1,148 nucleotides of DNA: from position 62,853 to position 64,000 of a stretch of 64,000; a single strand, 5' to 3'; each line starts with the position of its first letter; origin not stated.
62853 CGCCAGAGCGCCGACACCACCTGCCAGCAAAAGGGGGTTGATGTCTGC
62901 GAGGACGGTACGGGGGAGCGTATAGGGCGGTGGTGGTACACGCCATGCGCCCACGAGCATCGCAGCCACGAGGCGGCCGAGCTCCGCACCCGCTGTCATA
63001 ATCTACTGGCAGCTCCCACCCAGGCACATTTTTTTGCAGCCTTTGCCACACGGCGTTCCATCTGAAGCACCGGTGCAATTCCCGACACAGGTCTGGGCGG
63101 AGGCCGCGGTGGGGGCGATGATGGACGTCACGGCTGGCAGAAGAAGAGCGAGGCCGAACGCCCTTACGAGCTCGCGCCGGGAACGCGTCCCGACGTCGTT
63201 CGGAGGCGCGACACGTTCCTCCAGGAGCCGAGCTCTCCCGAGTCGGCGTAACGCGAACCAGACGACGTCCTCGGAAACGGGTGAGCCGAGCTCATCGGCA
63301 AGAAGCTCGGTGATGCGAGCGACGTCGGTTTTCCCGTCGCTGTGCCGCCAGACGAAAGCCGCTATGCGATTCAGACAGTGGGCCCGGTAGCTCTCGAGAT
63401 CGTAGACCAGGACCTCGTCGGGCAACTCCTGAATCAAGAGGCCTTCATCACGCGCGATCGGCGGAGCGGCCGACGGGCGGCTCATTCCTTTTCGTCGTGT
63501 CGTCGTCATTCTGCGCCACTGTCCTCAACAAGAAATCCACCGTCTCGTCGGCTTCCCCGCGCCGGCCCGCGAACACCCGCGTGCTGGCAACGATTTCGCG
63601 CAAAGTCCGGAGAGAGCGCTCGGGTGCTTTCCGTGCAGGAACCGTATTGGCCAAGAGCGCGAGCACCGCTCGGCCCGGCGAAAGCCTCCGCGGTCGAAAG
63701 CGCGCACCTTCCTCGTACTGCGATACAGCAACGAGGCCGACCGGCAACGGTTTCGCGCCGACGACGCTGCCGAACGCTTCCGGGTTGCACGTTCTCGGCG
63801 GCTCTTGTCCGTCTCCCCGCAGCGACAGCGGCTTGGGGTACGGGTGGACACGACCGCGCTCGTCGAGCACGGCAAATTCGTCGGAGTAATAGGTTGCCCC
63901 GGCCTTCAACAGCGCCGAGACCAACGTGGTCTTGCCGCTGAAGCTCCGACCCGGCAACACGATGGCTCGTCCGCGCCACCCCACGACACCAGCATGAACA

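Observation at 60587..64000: RiPP (lasso-peptide-type) accessory gene cluster running off the window edge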

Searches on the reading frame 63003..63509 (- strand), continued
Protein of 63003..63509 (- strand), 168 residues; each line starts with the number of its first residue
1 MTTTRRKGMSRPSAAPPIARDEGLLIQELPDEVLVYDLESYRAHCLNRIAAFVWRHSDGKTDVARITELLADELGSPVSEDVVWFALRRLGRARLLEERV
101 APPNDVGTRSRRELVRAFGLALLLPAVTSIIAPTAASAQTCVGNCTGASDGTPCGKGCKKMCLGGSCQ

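Call 35: predict_structure(alignment_id=A1)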
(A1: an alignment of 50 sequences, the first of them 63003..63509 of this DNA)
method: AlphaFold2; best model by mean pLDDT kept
length: 168 residues; sequences in the alignment: 50
mean_pLDDT: 84.6   pTM: 0.68
mean pLDDT of the five models: 84.6, 81.7, 81.4, 81.3, 79.8
residues with pLDDT >= 90: 87; 70-90: 54; 50-70: 25; < 50: 2
segments of 3 or more residues with pLDDT < 50: none
pLDDT, mean of each block of 10 residues (from residue 1): 57 83 94 93 94 97 96 92 93 93 75 76 77 57 85 85 90
secondary structure, 60 per line:
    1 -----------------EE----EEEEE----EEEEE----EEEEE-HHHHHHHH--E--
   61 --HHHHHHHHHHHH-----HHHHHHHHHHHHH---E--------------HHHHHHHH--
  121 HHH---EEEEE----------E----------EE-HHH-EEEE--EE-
elements in order: E24-28 E33-37 E42-46 H48-55 H63-74 H80-92 H111-118 E127-131 E160-163
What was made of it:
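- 63003..63509 (-): 168-aa fusion protein made of an RRE (PqqD) domain, a linker, a twin-arginine signal-like segment and a 6-Cys tail. Proposed self-recognising precursor. AlphaFold2 (AF2) model with pLDDT 84.6 (call 35).
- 63222..63461 (-): RRE / PqqD domain (aa 17-96): three beta-strands plus a three-helix winged-helix unit. AF2 secondary structure (call 35).
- Whether the predicted strand 127-131 docks on the RRE sheet is therefore unknown (call 35).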

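Call 39: fold_search(model_id=the predicted structure, library=pdb)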
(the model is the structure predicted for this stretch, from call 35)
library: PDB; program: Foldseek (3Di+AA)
matches with E <= 10: 186; with E <= 0.001: 0
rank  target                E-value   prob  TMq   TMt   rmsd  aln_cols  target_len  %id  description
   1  5v1u_B                3.2e-03  1.00  0.40  0.73   2.5        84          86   19  TbiB1 in Complex with the TbiA(beta) Leader Peptide (released 2018-09-05)
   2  5v1v_A                4.3e-03  1.00  0.41  0.73   2.5        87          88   18  TbiB1 in Complex with the TbiA(alpha) Leader Peptide (released 2018-09-05)
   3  5v1u_A                8.0e-03  1.00  0.40  0.74   2.5        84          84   19  TbiB1 in Complex with the TbiA(beta) Leader Peptide (released 2018-09-05)
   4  5v1u_D                2.1e-02  1.00  0.38  0.70   2.9        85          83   20  TbiB1 in Complex with the TbiA(beta) Leader Peptide (released 2018-09-05)
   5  5v1u_C                2.9e-02  1.00  0.38  0.68   2.9        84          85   20  TbiB1 in Complex with the TbiA(beta) Leader Peptide (released 2018-09-05)
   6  6jx3_B                7.3e-02  0.99  0.41  0.74   3.1        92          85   16  Lasso peptide synthetase B1 complexed with the leader peptide (released 2019-06-26)
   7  5sxy_MODEL_1_A        1.2e-01  0.95  0.38  0.62   3.1        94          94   18  The solution NMR structure for the PqqD truncation of Methylobacterium extorquens PqqCD representing a functio (released 2017-05-24)
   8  5lq4_A                2.1e-01  0.80  0.28  0.11   3.2        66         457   14  The Structure of ThcOx, the First Oxidase Protein from the Cyanobactin Pathways (released 2016-11-09)
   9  5lq4_B                4.6e-01  0.60  0.27  0.11   3.1        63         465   14  The Structure of ThcOx, the First Oxidase Protein from the Cyanobactin Pathways (released 2016-11-09)
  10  5why_A                4.9e-01  0.69  0.34  0.15   3.4        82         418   20  Structural Insights into Thioether Bond Formation in the Biosynthesis of Sactipeptides (released 2017-07-26)
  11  8vpo                  5.3e-01  0.80  0.40  0.16  10.2       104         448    4  X-Ray Crystal Structure of TigE from Paramaledivibacter caminithermalis (released 2024-02-07)
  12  5why_B                6.7e-01  0.63  0.31  0.13   3.7        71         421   15  Structural Insights into Thioether Bond Formation in the Biosynthesis of Sactipeptides (released 2017-07-26)
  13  5v1t_A                6.7e-01  0.28  0.27  0.12  12.0       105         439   12  Crystal structure of Streptococcus suis SuiB bound to precursor peptide SuiA (released 2017-08-30)
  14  4n7v_A                1.2e+00  0.21  0.13  0.10   7.5        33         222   18  Crystal structure of human Plk4 cryptic polo box (CPB) in complex with a Cep152 N-terminal fragment (released 2014-07-02)
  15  5v1q_A                1.2e+00  0.25  0.27  0.12   7.6        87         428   13  Crystal structure of Streptococcus suis SuiB (released 2017-08-30)
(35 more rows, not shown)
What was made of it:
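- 63222..63461 (-): Foldseek best hits are lasso B1 proteins TbiB1 (5v1u, 5v1v) and 6jx3, with target-normalised TM-score (TMt) 0.73-0.74 and probability 1.0 (call 39).
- The RRE fold best matches lasso B1 proteins solved with their leader peptides (call 39). The RRE fold is closest to lasso B1 (call 39).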

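Call 45: search_protein_families(library=pfam, alignment_id=A2, max_evalue=0.00001)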
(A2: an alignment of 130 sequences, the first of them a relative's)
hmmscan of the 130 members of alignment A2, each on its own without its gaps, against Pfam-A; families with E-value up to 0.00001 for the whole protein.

A. member 1, L008:1617-3041:- (474 aa): 0 families

B. families by the number of members that match (of 130 scanned): 173 families (the first 25 are shown)
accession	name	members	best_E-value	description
PF00535.33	Glycos_transf_2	3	4.1e-26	Glycosyl transferase family 2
PF13649.12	Methyltransf_25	3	3.7e-24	Methyltransferase domain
PF13847.12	Methyltransf_31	3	1.9e-20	Methyltransferase domain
PF01039.27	Carboxyl_trans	2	3e-196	Carboxyl transferase domain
PF03255.19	ACCA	2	1.7e-118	Acetyl co-enzyme A carboxylase carboxyltransferase-like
PF00206.25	Lyase_1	2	8e-114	Lyase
PF08241.18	Methyltransf_11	2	2.3e-26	Methyltransferase domain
PF13489.12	Methyltransf_23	2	1.7e-20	Methyltransferase domain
PF07719.23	TPR_2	2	4.3e-18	Tetratricopeptide repeat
PF00515.34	TPR_1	2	1.5e-16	Tetratricopeptide repeat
PF13414.12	TPR_11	2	9.3e-16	TPR repeat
PF13432.12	TPR_16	2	1.6e-14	Tetratricopeptide repeat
PF13692.12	Glyco_trans_1_4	2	1.9e-13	Glycosyl transferases group 1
PF13431.12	TPR_17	2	3.1e-13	Tetratricopeptide repeat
PF13428.12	TPR_14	2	9.2e-12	Tetratricopeptide repeat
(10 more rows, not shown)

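Call 49: search_protein_families(library=pfam, proteins=[L080:10585-12756:-, L057:9743-11155:+, L063:8345-9682:-, L027:8893-9651:+, L030:10704-11363:+], max_evalue=1)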
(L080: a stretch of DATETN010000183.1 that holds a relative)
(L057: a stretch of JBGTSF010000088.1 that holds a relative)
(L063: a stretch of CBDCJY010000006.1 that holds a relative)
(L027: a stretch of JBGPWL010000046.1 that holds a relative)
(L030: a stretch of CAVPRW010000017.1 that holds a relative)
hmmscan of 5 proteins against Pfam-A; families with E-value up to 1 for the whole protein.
L080:10585-12756:- (723 aa): 2 families
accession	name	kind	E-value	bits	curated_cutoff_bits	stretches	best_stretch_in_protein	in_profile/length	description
PF11617.13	Cu-binding_MopE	-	0.00061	20.4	27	1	396-423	3-30/30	Putative metal-binding motif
PF04151.21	PPC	-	0.014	16.7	25.9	1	456-520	1-68/70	Bacterial pre-peptidase C-terminal domain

L057:9743-11155:+ (470 aa): 3 families
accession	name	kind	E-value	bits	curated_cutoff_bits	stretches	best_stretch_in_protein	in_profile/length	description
PF00206.25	Lyase_1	-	8e-114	380.7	27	1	19-350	1-312/312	Lyase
PF10415.14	FumaraseC_C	-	1e-24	87.1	32.5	1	416-469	1-54/54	Fumarase C C-terminus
PF23804.1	DUF7179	-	0.095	13.2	27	1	162-195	30-64/90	Family of unknown function (DUF7179)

L063:8345-9682:- (445 aa): 25 families
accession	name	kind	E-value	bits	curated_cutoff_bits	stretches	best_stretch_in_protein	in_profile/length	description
PF07719.23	TPR_2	-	4.3e-18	64.3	27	4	394-422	2-30/34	Tetratricopeptide repeat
PF00515.34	TPR_1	-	1.5e-16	59.9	27.8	3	289-319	1-31/34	Tetratricopeptide repeat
PF13181.12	TPR_8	-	8.2e-16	57.2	25.7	3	396-424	4-32/34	Tetratricopeptide repeat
PF13432.12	TPR_16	-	1.6e-14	54.4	32.7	3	368-427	6-65/65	Tetratricopeptide repeat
PF13431.12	TPR_17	-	3.1e-13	49.3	24.4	2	382-414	2-34/34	Tetratricopeptide repeat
PF13424.12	TPR_12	-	7.2e-13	49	30.1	3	325-387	5-73/77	Tetratricopeptide repeat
PF13428.12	TPR_14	-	9.2e-12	44.9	23.5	3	394-431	2-39/44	Tetratricopeptide repeat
PF13174.12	TPR_6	-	2.2e-11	44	26.3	1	395-422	2-29/33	Tetratricopeptide repeat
PF14559.12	TPR_19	-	1.2e-10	42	25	2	370-430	2-62/68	Tetratricopeptide repeat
PF13414.12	TPR_11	-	5e-07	29.8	26.8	2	284-301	23-40/42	TPR repeat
PF23914.1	TPR_CcmH_CycH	-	1.2e-06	28.9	42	2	285-352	46-116/158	Cytochrome c-type biogenesis protein H TPR domain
PF13176.12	TPR_7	-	5.9e-06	26.4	27.9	0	399-424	5-30/36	Tetratricopeptide repeat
PF14561.12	TPR_20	-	1.6e-05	25.6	25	1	279-335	12-56/90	Tetratricopeptide repeat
PF12895.13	ANAPC3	-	5.9e-05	23.7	27.2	2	303-384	3-81/82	Anaphase-promoting complex, cyclosome, subunit 3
PF23354.1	TPR_NUP160_120_M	-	9.2e-05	22.3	27.2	1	271-367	21-115/265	NUP160/120 middle TPR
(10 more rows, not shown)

L027:8893-9651:+ (252 aa): 2 families
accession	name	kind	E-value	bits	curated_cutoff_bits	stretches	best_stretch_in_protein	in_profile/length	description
PF07589.16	PEP-CTERM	-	8e-06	26.2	20.7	1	219-243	1-24/24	PEP-CTERM motif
PF17802.7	SpaA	-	0.18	12.4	23.1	1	76-113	11-47/91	Prealbumin-like fold domain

L030:10704-11363:+ (219 aa): 6 families
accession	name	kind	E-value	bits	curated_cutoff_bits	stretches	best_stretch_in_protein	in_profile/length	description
PF13508.13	Acetyltransf_7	-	9.5e-10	39.2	27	1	124-201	5-83/84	Acetyltransferase (GNAT) domain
PF00583.31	Acetyltransf_1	-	9.8e-09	35.9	20.7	1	116-200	28-116/116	Acetyltransferase (GNAT) family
PF13302.13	Acetyltransf_3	-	7.6e-08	33.6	25.4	1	66-201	3-138/138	Acetyltransferase (GNAT) domain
PF13673.13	Acetyltransf_10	-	1.3e-06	28.9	23.6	1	125-206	34-113/128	Acetyltransferase (GNAT) domain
PF08445.16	FR47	-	4.4e-05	23.8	22.1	1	151-204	27-81/86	FR47-like protein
PF25317.1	SAM_SMF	-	0.1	13.3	27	1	88-107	37-56/65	SMF/DprA SAM domain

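Call 67: search_solved_structures(query=L001:2-871:+, max_evalue=1)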
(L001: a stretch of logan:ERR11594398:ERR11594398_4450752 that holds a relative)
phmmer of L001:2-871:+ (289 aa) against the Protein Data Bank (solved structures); distinct sequences matched with E-value up to 1: 1.
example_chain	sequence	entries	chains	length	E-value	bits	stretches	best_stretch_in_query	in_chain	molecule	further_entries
2dm8_A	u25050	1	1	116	0.12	15.4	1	184-250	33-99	InaD-like protein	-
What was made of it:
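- Tried and rejected: PDB sequence search with the kinase: no HPrK/P hit (call 67).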

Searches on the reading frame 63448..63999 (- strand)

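Call 6: search_protein_families(library=pfam, proteins=[window:63448-63999:-], max_evalue=0.1)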
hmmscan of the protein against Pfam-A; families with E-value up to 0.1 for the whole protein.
window:63448-63999:- (183 aa): 0 families

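Call 7: search_protein_families(library=ncbifam, proteins=[window:63448-63999:-], max_evalue=0.1)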
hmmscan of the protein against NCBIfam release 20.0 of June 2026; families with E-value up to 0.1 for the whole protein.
window:63448-63999:- (183 aa): 2 families
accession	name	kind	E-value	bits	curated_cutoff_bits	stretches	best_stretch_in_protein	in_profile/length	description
TIGR04352.1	HprK_rel_A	equivalog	1.2e-14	54.1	200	1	1-63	99-162/280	HprK-related kinase A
TIGR04355.1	HprK_rel_B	hypoth_equivalog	0.017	14.2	200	1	2-42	148-188/351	HprK-related kinase B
